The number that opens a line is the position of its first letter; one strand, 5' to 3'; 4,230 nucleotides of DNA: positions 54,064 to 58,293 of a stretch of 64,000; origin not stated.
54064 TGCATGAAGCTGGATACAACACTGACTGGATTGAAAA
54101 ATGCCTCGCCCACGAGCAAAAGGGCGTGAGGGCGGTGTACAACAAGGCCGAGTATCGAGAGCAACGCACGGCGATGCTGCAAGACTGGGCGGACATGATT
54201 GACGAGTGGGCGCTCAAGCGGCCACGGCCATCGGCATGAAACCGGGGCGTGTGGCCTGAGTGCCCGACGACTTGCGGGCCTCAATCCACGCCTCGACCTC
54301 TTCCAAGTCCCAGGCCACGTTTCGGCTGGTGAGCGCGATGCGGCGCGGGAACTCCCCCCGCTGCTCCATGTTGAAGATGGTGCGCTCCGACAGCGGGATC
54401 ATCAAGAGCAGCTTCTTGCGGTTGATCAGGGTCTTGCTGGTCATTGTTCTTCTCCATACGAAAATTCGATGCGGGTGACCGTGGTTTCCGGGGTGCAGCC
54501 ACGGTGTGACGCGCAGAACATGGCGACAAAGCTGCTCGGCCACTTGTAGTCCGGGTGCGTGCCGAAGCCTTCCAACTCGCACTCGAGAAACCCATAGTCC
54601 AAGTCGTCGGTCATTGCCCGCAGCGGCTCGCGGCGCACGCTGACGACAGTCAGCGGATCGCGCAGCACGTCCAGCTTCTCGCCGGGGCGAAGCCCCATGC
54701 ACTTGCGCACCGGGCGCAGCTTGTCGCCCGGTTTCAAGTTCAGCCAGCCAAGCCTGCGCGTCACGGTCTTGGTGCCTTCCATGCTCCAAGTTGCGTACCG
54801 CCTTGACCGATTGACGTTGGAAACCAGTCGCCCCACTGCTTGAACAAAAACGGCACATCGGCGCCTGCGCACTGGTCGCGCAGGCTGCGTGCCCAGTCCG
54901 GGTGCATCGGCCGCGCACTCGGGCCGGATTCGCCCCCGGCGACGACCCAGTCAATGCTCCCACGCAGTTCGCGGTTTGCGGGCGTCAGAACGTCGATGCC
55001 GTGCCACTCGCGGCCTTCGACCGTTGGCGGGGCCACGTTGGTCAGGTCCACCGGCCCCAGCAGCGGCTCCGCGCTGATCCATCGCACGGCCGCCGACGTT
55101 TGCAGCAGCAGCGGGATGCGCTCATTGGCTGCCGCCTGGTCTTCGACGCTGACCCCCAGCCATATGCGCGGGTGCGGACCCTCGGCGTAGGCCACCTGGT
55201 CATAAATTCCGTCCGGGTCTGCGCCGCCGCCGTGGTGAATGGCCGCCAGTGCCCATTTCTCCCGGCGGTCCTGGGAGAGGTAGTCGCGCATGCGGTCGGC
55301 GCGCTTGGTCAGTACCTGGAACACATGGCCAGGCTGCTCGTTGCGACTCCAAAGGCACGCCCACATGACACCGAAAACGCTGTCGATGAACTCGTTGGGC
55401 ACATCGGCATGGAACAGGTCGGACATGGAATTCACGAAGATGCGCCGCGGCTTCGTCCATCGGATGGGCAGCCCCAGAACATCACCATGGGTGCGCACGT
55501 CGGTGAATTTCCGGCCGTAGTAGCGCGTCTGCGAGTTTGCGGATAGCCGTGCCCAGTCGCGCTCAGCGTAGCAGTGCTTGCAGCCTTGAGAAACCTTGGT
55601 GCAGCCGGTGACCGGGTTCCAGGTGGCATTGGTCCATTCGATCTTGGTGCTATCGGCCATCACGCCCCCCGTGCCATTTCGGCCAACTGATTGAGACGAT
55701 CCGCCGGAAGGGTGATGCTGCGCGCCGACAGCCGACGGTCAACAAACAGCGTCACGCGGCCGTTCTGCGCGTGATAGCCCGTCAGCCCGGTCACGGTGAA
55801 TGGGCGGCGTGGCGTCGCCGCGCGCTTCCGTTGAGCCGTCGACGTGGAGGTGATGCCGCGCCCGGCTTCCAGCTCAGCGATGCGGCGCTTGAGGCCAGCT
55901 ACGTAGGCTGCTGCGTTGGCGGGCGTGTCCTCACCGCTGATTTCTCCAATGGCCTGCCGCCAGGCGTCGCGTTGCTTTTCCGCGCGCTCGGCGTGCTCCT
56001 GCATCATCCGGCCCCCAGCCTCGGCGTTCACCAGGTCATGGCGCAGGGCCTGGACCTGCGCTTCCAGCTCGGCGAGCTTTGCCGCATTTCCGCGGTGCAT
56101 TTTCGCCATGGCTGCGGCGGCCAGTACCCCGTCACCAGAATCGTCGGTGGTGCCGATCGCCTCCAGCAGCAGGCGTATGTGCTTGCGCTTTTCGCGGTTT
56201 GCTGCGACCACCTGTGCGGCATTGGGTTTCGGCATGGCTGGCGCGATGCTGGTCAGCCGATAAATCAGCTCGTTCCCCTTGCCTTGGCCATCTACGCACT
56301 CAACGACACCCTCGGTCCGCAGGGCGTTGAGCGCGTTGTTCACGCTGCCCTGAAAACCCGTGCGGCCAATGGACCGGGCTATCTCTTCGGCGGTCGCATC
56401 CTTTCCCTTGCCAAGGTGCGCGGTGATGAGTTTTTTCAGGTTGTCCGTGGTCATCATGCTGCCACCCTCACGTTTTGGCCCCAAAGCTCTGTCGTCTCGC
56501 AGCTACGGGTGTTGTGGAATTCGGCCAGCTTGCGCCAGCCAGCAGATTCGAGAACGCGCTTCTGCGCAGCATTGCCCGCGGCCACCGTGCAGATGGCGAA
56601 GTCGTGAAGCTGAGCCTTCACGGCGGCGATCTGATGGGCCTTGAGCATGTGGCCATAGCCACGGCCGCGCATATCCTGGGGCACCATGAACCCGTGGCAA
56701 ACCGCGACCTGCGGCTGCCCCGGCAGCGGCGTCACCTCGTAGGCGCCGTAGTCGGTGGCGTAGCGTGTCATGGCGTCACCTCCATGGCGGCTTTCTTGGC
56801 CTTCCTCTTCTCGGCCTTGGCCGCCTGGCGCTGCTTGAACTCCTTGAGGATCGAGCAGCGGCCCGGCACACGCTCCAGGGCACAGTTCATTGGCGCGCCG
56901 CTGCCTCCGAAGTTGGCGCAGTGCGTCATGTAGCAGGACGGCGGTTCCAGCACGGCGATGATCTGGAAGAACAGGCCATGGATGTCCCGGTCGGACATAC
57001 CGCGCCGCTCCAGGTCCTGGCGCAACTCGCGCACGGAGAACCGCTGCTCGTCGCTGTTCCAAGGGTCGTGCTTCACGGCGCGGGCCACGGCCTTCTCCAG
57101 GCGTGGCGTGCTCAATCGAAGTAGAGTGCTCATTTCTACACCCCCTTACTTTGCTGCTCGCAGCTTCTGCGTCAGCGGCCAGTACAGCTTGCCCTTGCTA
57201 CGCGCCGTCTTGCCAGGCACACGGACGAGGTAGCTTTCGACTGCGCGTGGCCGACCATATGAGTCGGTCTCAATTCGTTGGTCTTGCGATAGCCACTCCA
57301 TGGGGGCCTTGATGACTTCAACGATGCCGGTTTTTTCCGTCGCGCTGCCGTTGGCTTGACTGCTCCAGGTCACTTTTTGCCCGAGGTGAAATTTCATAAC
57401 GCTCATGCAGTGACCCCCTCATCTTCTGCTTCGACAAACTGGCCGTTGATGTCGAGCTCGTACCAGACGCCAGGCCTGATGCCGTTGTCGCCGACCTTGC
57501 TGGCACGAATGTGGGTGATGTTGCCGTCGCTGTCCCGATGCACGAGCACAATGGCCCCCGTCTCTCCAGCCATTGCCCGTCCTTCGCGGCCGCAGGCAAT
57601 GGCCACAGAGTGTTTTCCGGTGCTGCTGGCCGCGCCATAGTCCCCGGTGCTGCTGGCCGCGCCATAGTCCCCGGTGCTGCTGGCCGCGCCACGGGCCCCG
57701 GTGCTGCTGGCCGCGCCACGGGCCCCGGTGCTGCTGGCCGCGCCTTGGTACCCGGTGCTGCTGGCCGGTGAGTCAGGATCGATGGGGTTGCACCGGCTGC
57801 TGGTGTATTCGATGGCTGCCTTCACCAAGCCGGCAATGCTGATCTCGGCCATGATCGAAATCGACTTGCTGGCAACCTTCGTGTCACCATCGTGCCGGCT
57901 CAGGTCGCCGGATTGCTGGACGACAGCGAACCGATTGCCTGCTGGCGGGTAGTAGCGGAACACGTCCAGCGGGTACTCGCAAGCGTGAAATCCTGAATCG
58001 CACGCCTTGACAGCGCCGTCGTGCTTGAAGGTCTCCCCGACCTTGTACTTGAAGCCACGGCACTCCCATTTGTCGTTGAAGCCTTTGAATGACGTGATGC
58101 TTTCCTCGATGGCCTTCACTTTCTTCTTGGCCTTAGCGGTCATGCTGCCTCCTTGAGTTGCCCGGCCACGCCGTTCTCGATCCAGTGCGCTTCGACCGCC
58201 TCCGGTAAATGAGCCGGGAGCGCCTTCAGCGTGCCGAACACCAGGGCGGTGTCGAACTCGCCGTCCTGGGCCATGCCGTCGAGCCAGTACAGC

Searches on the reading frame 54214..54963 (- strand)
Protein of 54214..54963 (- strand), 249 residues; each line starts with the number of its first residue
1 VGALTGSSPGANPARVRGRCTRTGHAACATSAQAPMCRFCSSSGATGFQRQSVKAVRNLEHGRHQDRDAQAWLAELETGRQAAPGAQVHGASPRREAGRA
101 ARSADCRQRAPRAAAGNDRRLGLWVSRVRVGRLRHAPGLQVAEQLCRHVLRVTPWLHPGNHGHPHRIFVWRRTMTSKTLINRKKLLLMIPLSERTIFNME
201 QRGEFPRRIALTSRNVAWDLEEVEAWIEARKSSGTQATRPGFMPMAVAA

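Call 46: search_protein_families(library=pfam, proteins=[window:54214-54963:-], max_evalue=0.001)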
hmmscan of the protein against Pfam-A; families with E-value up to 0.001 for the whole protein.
window:54214-54963:- (249 aa): 1 family
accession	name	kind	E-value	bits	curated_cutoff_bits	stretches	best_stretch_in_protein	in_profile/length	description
PF05930.18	Phage_AlpA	-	1.1e-09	38.4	21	1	180-227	4-51/51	Prophage CP4-57 regulatory protein (AlpA)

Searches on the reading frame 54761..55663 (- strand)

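Call 46: search_protein_families(library=pfam, proteins=[window:54761-55663:-], max_evalue=0.001)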
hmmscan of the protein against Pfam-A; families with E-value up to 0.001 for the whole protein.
window:54761-55663:- (300 aa): 1 family
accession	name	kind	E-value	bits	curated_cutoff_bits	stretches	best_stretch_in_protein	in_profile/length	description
PF07505.17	DUF5131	-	1.1e-88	297.3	28.9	1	6-288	2-226/243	Protein of unknown function (DUF5131)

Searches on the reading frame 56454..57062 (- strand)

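Call 46: search_protein_families(library=pfam, proteins=[window:56454-57062:-], max_evalue=0.001)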
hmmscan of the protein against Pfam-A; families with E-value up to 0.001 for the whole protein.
window:56454-57062:- (202 aa): 2 families
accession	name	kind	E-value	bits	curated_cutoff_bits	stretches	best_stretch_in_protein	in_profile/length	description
PF08445.16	FR47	-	0.00015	22.1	22.1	0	124-180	26-81/86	FR47-like protein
PF00583.31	Acetyltransf_1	-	0.0002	22.1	20.7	0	110-175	50-115/116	Acetyltransferase (GNAT) family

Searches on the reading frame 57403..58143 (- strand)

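Call 3: search_protein_families(library=pfam, proteins=[window:57403-58143:-], max_evalue=1)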
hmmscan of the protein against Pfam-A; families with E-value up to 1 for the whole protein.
window:57403-58143:- (246 aa): 2 families
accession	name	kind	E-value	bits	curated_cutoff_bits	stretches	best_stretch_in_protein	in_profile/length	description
PF24703.2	DUF7666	-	3.1e-35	121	27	1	16-108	1-94/95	Domain of unknown function (DUF7666)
PF01391.23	Collagen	-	0.0051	17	27.2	1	131-176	13-58/60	Collagen triple helix repeat (20 copies)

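Call 4: search_protein_families(library=phrogs, proteins=[window:57403-58143:-], max_evalue=0.01)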
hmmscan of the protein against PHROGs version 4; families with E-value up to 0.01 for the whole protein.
window:57403-58143:- (246 aa): 20 families
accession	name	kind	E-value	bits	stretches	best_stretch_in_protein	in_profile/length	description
phrog_4433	-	unknown function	3e-88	297.2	2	5-181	2-186/312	-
phrog_27197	-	unknown function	7.4e-25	88.3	1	148-239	2-96/97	-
phrog_14105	-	unknown function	2.6e-20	73.8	1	11-170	5-164/297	-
phrog_23265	-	unknown function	1.5e-09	38.5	1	114-230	94-211/222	-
phrog_18079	-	unknown function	1.2e-07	32.3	1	130-238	148-250/251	-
phrog_366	-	tail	6e-06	26.9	1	120-189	310-385/474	tail fiber protein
phrog_3420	-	unknown function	4.5e-05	22.2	1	127-188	233-298/929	-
phrog_8745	-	tail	6.9e-05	21.3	1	129-188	1423-1497/1803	tail fiber protein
phrog_9215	-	unknown function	0.00013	22.8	1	16-76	66-131/268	-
phrog_5073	-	tail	0.00015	21.9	1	130-181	275-326/519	tail fiber protein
phrog_28263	-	tail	0.00018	19.9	1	94-198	578-684/1400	tail fiber protein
phrog_29268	-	unknown function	0.0002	20.7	1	126-198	437-510/653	-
phrog_36982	-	unknown function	0.0003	19.8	1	128-197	397-635/944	-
phrog_1806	-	tail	0.00044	20.6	1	121-197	108-189/276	collagen like minor tail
phrog_819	-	tail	0.00056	19.2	1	128-176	689-737/1024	tail protein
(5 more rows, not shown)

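Call 18: search_protein_families(library=padloc, proteins=[window:57403-58143:-], max_evalue=0.01)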
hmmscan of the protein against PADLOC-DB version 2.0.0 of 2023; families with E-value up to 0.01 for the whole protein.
window:57403-58143:- (246 aa): 0 families
